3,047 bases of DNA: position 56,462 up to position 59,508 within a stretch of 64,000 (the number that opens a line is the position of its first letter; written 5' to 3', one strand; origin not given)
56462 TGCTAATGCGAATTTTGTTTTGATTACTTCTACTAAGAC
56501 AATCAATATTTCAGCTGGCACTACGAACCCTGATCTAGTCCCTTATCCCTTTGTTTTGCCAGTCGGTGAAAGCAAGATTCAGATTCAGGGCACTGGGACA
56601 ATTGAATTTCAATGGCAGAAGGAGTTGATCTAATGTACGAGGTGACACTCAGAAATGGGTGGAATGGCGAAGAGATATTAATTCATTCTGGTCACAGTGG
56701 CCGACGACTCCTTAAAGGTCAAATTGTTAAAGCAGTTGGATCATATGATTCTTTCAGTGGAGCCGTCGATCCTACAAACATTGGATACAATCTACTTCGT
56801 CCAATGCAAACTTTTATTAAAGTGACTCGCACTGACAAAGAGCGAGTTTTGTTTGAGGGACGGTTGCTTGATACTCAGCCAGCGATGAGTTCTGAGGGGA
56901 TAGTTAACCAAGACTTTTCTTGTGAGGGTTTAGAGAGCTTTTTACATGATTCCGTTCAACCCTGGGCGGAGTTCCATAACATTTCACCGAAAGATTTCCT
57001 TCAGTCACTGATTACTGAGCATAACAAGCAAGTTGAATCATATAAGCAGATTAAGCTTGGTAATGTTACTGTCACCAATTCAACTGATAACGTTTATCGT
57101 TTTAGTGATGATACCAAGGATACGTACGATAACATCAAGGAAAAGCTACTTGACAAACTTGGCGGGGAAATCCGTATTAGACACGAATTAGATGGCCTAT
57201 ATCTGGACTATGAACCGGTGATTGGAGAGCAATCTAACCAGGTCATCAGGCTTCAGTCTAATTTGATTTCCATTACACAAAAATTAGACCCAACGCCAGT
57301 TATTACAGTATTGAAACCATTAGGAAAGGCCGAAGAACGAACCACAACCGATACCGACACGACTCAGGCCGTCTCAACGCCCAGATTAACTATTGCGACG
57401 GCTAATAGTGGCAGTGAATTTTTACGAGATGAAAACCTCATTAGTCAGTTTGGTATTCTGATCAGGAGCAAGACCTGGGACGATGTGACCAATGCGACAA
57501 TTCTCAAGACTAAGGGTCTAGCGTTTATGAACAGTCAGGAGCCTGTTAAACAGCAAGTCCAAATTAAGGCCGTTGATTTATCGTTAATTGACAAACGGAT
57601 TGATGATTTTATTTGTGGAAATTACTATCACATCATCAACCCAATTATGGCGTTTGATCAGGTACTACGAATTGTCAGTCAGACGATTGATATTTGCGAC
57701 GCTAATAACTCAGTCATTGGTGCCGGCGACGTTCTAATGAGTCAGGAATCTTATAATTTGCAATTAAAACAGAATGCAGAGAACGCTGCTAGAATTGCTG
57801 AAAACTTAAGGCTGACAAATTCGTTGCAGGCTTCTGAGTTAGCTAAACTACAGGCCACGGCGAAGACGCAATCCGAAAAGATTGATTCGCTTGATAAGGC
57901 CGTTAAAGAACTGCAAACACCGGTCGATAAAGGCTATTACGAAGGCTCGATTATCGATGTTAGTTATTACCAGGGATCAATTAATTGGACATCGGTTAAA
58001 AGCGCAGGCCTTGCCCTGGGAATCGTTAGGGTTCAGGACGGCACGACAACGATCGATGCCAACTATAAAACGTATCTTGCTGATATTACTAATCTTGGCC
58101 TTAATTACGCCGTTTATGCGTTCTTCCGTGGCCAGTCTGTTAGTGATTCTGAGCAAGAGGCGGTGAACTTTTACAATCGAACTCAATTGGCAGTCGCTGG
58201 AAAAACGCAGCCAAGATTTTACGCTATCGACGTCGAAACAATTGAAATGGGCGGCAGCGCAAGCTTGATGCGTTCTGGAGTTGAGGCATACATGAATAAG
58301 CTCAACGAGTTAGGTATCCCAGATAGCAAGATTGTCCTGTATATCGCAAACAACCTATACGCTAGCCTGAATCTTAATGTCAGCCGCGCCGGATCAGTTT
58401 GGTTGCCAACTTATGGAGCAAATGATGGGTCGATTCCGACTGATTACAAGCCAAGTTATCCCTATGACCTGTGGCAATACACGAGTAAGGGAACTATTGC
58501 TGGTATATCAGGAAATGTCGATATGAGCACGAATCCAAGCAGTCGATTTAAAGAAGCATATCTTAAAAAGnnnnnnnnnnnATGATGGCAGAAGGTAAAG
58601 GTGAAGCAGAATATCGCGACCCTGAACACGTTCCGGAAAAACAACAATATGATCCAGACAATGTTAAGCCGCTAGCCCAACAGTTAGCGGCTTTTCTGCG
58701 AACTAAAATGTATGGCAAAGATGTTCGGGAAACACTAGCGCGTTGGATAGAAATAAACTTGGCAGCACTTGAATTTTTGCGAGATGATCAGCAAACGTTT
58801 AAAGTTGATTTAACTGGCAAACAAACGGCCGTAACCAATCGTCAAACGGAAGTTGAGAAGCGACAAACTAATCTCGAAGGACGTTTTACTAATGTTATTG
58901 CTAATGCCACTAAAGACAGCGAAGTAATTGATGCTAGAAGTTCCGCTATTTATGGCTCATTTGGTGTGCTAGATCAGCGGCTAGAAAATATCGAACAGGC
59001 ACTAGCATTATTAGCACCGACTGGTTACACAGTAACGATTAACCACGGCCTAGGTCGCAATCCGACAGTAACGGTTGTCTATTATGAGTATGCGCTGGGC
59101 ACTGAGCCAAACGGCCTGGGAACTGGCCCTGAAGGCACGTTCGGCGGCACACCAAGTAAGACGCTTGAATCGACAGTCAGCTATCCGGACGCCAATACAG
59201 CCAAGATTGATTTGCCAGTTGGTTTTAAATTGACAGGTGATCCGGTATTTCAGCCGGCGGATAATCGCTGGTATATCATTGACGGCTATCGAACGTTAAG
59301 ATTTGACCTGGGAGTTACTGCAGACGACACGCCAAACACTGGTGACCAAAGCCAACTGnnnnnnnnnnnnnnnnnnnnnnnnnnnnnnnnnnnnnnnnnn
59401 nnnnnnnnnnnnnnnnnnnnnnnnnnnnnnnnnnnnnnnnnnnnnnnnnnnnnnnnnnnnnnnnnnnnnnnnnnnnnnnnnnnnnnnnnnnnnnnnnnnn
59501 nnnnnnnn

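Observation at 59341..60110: Two fibronectin-III domains each split across a gene boundary at the same loop: possible strand-donation chain of virion proteins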

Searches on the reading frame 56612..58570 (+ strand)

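Call 3: search_protein_families(library=pfam, proteins=[window:56612-58570:+], max_evalue=1)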
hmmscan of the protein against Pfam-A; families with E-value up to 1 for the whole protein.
window:56612-58570:+ (653 aa): 6 families
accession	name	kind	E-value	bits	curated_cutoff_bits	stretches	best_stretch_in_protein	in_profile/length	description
PF01183.26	Glyco_hydro_25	-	1.8e-22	81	27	1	448-632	1-180/180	Glycosyl hydrolases family 25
PF06605.17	Prophage_tail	-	5.6e-18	66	31.3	1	161-369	46-234/250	Prophage endopeptidase tail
PF19045.5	Ligase_CoA_2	-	0.081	13.4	23.7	1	319-368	63-112/162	Ligase-CoA domain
PF16566.10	CREPT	-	0.11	13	29.3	1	379-436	61-118/147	Cell-cycle alteration and expression-elevated protein in tumour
PF10046.14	BLOC1_2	-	0.16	12.8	33.4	1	372-439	13-82/96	Biogenesis of lysosome-related organelles complex-1 subunit 2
PF04977.20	DivIC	-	0.67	10.2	28.9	0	401-436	17-53/80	Septum formation initiator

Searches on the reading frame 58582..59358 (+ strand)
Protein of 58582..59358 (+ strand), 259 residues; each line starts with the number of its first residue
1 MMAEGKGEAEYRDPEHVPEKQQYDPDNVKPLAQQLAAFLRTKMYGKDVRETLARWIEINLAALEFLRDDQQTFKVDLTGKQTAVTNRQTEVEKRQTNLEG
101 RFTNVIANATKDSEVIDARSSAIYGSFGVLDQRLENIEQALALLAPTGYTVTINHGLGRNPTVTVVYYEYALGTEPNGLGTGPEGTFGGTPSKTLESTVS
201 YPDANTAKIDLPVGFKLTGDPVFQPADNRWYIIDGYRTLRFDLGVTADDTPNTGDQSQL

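Call 3: search_protein_families(library=pfam, proteins=[window:58582-59358:+], max_evalue=1)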
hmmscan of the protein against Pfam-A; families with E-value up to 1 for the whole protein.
window:58582-59358:+ (259 aa): 2 families
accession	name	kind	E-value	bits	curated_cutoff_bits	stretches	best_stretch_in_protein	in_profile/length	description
PF18667.6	BppU_IgG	-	3.6e-36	123.6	27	1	148-243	2-96/96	Baseplate upper protein immunoglobulin like domain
PF11718.13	CPSF73-100_C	-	0.12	12.3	24.5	1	18-109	134-209/215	Pre-mRNA 3'-end-processing endonuclease polyadenylation factor C-term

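Call 22: find_homologous_proteins(query=window:58582-59358:+, max_evalue=0.001)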
Query window:58582-59358:+ (259 aa): 107 proteins with E <= 0.001 among 1296 candidates.
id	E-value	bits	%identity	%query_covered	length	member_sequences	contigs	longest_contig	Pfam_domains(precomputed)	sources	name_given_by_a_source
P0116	6.7e-169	578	100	100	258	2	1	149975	PF18667.8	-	-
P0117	1.7e-155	534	93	100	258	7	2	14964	PF18667.8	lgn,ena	-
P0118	1.1e-144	499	86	100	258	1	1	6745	PF18667.8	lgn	-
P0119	7.3e-137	473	82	97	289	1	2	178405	PF18667.8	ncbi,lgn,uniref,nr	ncbi:hypothetical protein [Lapidilactobacillus luobeiensis]|uniref:hypothetical protein n=1 Tax=Lapi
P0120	7.0e-129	447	81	98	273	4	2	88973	PF18667.8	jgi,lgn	jgi:hypothetical protein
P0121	7.9e-119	414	71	98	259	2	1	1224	PF18667.8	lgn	-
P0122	1.4e-110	387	68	100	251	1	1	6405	PF18667.8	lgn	-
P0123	2.8e-101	356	65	94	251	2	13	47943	PF18667.8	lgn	-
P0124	4.3e-98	346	65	94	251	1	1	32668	PF18667.8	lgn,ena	-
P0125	9.7e-95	335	60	96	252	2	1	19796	PF18667.8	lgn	-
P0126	1.9e-83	298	58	94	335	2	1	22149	PF18667.8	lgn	-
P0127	4.2e-82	294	56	95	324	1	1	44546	PF18667.8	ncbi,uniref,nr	ncbi:hypothetical protein [Lacticaseibacillus hulanensis]|uniref:hypothetical protein n=1 Tax=Lactic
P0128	1.7e-81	292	54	94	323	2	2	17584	PF18667.8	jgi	jgi:hypothetical protein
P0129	2.1e-77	278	73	67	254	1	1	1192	PF18667.8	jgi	jgi:hypothetical protein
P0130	2.4e-77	278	56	97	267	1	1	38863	PF18667.8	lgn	-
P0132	1.8e-76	275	56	97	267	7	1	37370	PF18667.8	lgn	-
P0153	3.5e-70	255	52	98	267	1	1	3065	PF18667.8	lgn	-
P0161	4.7e-69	251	55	84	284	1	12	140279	PF18667.8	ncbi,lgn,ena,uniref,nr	ncbi:hypothetical protein [Ligilactobacillus agilis]|uniref:hypothetical protein n=1 Tax=Ligilactoba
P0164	6.9e-69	250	52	98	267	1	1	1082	PF18667.8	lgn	-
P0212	5.7e-51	192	44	91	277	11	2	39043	PF18667.8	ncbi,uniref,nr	ncbi:hypothetical protein [Lacticaseibacillus paracasei]|uniref:Baseplate upper protein immunoglobul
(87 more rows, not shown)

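Call 33: find_encoding_contigs(protein=P0161, flank=4000, max_places=2)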
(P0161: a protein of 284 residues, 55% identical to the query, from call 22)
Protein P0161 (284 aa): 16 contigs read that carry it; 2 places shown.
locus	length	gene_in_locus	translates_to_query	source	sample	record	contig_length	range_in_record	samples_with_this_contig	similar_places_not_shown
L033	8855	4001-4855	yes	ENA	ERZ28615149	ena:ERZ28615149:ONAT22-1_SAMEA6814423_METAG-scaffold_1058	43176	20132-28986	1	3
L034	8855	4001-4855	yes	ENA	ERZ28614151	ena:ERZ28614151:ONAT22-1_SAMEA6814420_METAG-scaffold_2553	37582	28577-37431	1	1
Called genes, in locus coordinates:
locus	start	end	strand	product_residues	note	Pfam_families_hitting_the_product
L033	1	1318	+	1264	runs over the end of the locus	PF10145:PhageMin_Tail (weak)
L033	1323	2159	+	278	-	PF05709:Sipho_tail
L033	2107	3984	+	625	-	PF18994:Prophage_tailD1, PF26674:Prophage_tail_N2 (weak), PF06605:Prophage_tail, PF01183:Glyco_hydro_25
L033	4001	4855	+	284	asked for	PF18667:BppU_IgG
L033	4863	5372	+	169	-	PF02368:Big_2, PF26918:Ig_Eae (weak)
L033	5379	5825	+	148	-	PF00041:fn3 (weak), PF18667:BppU_IgG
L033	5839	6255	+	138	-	-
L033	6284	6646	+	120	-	PF27183:Phage_YomQ_N (weak)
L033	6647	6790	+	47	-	PF09693:Phage_XkdX (weak)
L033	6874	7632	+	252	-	-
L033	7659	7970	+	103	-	-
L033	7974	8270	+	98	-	-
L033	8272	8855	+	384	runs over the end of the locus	PF01183:Glyco_hydro_25, PF08460:SH3_5, PF01476:LysM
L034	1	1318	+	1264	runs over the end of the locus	PF10145:PhageMin_Tail (weak), PF01464:SLT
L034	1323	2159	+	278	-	PF05709:Sipho_tail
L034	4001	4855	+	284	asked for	PF18667:BppU_IgG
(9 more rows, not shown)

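Call 34: find_encoding_contigs(protein=P0212, flank=4000, max_places=2)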
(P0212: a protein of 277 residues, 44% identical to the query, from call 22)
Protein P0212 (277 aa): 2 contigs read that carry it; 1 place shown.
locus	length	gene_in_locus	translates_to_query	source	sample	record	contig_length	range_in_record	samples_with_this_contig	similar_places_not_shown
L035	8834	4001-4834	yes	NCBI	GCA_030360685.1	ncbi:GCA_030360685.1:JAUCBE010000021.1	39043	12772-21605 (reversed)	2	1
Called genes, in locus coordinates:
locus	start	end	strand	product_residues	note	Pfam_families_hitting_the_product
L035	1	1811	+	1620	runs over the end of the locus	PF10145:PhageMin_Tail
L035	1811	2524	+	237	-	-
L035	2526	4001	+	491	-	PF06605:Prophage_tail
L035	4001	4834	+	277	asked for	PF18667:BppU_IgG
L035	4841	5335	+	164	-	PF18667:BppU_IgG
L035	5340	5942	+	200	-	-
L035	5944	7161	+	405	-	-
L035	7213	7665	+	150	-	-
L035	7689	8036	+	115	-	-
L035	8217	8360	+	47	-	PF09693:Phage_XkdX (faint)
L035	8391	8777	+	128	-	-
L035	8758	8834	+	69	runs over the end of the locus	-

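Call 39: find_encoding_contigs(protein=P0123, flank=3000, max_places=1)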
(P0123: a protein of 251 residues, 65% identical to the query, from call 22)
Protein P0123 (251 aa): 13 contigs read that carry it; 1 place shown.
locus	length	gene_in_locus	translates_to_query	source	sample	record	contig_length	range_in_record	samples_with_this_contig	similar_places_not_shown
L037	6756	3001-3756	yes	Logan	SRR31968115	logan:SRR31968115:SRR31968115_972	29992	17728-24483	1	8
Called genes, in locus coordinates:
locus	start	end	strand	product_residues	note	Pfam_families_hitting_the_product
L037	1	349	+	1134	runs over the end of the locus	PF20155:TMP_3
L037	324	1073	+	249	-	-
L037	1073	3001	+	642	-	PF06605:Prophage_tail, PF01183:Glyco_hydro_25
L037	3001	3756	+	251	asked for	PF18667:BppU_IgG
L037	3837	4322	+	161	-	PF00041:fn3 (faint)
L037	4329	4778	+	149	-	PF18667:BppU_IgG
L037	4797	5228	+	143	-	-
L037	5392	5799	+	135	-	-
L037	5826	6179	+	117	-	-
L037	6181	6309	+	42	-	-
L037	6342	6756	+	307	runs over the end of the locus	-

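Call 43: find_related_loci(query=A4, collection=viral_contigs, flank=1800)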
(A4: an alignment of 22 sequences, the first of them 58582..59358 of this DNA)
Query A4 (259 aa) in viral_contigs; peptide patterns used: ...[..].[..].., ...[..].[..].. (x = any residue, [..] = any of these).
116 stretches matched a pattern; 104 encode a relative of the query (tblastn E <= 1e-3); the best 80 are kept; 80 distinct loci.
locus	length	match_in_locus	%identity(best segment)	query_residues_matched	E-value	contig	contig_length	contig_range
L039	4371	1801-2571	81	7-259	1e-133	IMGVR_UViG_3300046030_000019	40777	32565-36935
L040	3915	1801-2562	61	2-254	8e-103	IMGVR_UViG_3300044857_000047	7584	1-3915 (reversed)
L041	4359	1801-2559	50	2-257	1e-80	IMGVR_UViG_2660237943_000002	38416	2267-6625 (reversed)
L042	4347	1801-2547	51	2-253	1e-79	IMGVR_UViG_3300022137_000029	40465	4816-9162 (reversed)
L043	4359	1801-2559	50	2-257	4e-79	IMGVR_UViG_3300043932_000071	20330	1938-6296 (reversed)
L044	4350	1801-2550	49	2-254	2e-78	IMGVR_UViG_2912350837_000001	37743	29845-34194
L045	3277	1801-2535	49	2-249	3e-78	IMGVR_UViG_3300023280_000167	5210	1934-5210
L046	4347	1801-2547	54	8-258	6e-78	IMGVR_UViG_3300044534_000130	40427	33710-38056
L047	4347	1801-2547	51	2-253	2e-78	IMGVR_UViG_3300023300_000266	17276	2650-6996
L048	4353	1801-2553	53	7-259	1e-77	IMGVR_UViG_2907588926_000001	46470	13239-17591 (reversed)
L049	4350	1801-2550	48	2-254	6e-77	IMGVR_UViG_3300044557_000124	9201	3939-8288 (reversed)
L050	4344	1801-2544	53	10-259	3e-76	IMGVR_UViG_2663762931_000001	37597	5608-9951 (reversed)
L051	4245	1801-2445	59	42-258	2e-76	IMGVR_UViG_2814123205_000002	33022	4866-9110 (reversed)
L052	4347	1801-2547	49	2-253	1e-75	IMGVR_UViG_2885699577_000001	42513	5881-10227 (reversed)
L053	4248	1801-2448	54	27-244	4e-73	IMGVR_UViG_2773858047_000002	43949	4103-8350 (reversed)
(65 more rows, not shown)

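Call 56: find_encoding_contigs(protein=P0130, flank=1500, max_places=1)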
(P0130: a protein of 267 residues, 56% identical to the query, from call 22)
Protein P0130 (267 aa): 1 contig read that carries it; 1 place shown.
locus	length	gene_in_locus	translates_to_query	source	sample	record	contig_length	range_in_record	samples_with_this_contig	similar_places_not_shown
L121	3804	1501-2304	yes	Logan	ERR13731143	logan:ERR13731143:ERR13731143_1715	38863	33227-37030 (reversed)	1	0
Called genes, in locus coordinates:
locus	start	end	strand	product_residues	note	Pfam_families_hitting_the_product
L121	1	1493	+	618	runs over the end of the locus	PF06605:Prophage_tail, PF01183:Glyco_hydro_25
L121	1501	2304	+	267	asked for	PF18667:BppU_IgG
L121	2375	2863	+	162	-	PF00041:fn3 (weak), PF02368:Big_2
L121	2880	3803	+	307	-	PF18667:BppU_IgG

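Call 57: find_encoding_contigs(protein=P0132, flank=1500, max_places=1)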
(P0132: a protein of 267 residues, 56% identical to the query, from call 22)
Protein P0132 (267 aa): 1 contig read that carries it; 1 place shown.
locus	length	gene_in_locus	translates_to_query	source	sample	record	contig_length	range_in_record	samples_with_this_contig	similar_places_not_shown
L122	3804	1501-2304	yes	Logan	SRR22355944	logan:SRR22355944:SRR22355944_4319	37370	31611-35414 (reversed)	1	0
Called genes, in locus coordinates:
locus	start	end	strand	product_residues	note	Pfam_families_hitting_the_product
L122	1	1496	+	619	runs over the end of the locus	PF06605:Prophage_tail, PF01183:Glyco_hydro_25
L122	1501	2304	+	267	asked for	PF18667:BppU_IgG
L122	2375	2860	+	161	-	PF00041:fn3 (weak), PF02368:Big_2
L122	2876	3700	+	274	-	PF18667:BppU_IgG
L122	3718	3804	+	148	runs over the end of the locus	-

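Call 58: find_encoding_contigs(protein=P0122, flank=1500, max_places=1)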
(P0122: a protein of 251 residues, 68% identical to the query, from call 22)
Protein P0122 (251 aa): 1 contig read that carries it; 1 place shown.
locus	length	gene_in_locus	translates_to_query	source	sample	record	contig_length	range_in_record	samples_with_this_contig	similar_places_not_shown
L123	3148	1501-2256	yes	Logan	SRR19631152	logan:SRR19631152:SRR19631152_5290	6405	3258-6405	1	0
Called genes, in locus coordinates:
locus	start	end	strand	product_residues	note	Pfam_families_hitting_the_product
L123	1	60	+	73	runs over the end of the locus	-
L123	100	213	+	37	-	-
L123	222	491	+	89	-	-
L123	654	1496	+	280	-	PF01183:Glyco_hydro_25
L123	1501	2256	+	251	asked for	PF18667:BppU_IgG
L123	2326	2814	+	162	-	PF00041:fn3 (weak), PF02368:Big_2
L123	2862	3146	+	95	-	?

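Call 59: find_encoding_contigs(protein=P0121, flank=1500, max_places=1)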
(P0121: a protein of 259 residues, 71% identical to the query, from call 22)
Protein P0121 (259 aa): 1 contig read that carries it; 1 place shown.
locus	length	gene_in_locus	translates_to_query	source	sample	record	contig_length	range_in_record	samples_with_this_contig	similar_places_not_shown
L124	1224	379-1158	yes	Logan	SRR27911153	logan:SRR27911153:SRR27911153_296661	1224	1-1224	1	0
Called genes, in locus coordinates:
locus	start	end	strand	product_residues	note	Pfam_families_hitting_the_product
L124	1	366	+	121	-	?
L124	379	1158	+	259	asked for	PF18667:BppU_IgG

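Call 80: search_solved_structures(query=window:58582-59358:+, max_evalue=1, show_alignments=2)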
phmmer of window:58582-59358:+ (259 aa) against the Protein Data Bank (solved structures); distinct sequences matched with E-value up to 1: 4.
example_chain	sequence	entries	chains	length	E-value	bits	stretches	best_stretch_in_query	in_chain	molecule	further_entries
5e7t_A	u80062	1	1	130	5.9e-10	42.4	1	146-243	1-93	Minor structural protein 4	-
4v96_AA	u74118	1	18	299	1.9e-06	31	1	127-228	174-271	ORF48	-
3u6x_S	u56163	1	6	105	0.00015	24.7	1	148-234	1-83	ORF48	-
9j1l_1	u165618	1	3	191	0.92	12.3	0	82-136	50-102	Alpha-amylase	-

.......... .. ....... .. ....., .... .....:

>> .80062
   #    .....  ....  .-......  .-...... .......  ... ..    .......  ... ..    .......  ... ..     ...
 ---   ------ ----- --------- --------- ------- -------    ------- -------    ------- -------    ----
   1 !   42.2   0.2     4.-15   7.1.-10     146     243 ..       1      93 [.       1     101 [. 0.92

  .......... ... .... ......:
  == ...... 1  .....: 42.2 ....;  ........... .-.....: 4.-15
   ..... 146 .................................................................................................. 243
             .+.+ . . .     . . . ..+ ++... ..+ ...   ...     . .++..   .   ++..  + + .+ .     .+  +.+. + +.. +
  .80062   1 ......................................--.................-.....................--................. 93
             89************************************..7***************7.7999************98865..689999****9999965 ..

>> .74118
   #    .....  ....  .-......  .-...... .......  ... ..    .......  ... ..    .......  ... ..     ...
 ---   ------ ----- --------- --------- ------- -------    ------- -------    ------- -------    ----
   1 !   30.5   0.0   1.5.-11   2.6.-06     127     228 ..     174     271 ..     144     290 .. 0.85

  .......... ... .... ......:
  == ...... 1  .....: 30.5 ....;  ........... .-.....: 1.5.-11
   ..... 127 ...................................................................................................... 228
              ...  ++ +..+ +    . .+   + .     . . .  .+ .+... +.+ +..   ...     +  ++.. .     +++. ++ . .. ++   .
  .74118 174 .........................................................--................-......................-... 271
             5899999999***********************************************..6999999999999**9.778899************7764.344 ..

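Call 82: search_dna_similar(query=window:58582-59358:+, collection=phages, mode=protein, max_rows=60, max_evalue=0.001)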
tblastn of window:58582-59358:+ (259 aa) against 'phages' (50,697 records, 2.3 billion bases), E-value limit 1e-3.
Records with a match: 5; places in all: 5; records where one place covers at least 80% of the query: 1.
Best place of each record, by identity: <60% 5.
By first word of the organism name: Latilactobacillus 4; Lactococcus 1.
By host as written in the record: Latilactobacillus curvatus TMW 1.1381 1; Lactococcus garvieae strain TB25 1; Latilactobacillus sakei TMW 1.1397 1; Latilactobacillus curvatus TMW 1.1365 1; Latilactobacillus sakei TMW 1.46 1.
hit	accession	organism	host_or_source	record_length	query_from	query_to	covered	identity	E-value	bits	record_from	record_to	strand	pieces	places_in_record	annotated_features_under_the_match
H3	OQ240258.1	Latilactobacillus phage TMW 1.1381 P1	Latilactobacillus curvatus TMW 1.1381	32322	42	258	84%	57.1%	4e-66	227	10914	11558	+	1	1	putative base plate protein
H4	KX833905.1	Lactococcus phage PLg-TB25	Lactococcus garvieae strain TB25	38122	87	176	35%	53.3%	3e-21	98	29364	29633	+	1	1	hypothetical protein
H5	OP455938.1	Latilactobacillus phage TMW 1.1397 P1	Latilactobacillus sakei TMW 1.1397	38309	8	155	57%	28.3%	4e-6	53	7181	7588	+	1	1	tail protein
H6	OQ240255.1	Latilactobacillus phage TMW 1.1365 P1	Latilactobacillus curvatus TMW 1.1365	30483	8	141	52%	29.2%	2e-6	54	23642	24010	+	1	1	putative tail protein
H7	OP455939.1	Latilactobacillus phage TMW 1.46 P1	Latilactobacillus sakei TMW 1.46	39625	11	143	51%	28.7%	2e-5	51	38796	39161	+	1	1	putative tail protein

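Call 86: search_protein_families(library=phrogs, proteins=[window:58582-59358:+], max_evalue=0.001)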
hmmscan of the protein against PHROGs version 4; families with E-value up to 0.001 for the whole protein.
window:58582-59358:+ (259 aa): 2 families
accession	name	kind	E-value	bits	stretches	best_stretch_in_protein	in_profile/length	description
phrog_14448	-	unknown function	7.3e-41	141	1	7-243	16-241/243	-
phrog_8913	-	head and packaging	3.9e-11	43.2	1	133-243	182-287/721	minor head protein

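Call 90: find_encoding_contigs(protein=P0164, flank=300, max_places=1)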
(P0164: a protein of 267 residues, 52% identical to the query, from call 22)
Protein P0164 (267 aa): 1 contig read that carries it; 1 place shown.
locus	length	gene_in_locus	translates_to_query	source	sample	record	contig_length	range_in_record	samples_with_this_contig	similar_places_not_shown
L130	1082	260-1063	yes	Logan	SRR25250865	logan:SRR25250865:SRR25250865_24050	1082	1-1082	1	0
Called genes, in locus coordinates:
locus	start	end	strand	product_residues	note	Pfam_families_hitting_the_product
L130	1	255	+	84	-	?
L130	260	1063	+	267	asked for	PF18667:BppU_IgG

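Call 91: find_encoding_contigs(protein=P0153, flank=300, max_places=1)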
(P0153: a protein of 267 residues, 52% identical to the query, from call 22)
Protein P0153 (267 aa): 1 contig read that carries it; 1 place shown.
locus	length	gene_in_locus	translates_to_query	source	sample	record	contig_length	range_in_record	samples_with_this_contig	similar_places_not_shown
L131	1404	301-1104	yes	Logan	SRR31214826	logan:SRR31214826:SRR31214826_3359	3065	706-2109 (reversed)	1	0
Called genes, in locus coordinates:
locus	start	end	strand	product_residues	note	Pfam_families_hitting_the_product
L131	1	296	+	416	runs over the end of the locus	?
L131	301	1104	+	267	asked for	PF18667:BppU_IgG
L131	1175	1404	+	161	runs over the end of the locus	PF00041:fn3 (weak), PF02368:Big_2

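Call 97: search_protein_families(library=pfam, proteins=[L121:2880-3800:+, L035:4841-5332:+], max_evalue=0.01)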
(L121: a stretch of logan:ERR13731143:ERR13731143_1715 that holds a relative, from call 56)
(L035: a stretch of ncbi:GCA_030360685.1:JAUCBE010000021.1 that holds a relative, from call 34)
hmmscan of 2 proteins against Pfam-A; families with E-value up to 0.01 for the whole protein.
L121:2880-3800:+ (307 aa): 2 families
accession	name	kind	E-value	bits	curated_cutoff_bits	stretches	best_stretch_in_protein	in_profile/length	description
PF18667.6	BppU_IgG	-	4.5e-16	59.2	27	1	54-119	1-67/96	Baseplate upper protein immunoglobulin like domain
PF00041.27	fn3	-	0.0064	17.1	25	1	9-50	41-81/84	Fibronectin type III domain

L035:4841-5332:+ (164 aa): 4 families
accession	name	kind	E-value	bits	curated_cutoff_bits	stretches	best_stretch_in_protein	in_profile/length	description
PF18667.6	BppU_IgG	-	4.9e-14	52.7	27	1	59-151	2-93/96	Baseplate upper protein immunoglobulin like domain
PF00041.27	fn3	-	0.00032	21.3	25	1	12-48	41-79/84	Fibronectin type III domain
PF16656.11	Pur_ac_phosph_N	-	0.0015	19.5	30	1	12-45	55-87/93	Purple acid Phosphatase, N-terminal domain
PF25059.1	FN3_DSCAM-DSCAML_C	-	0.0016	19.2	39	1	13-59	40-85/89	DSCAM/DSCAML C-terminal Fn3-like domain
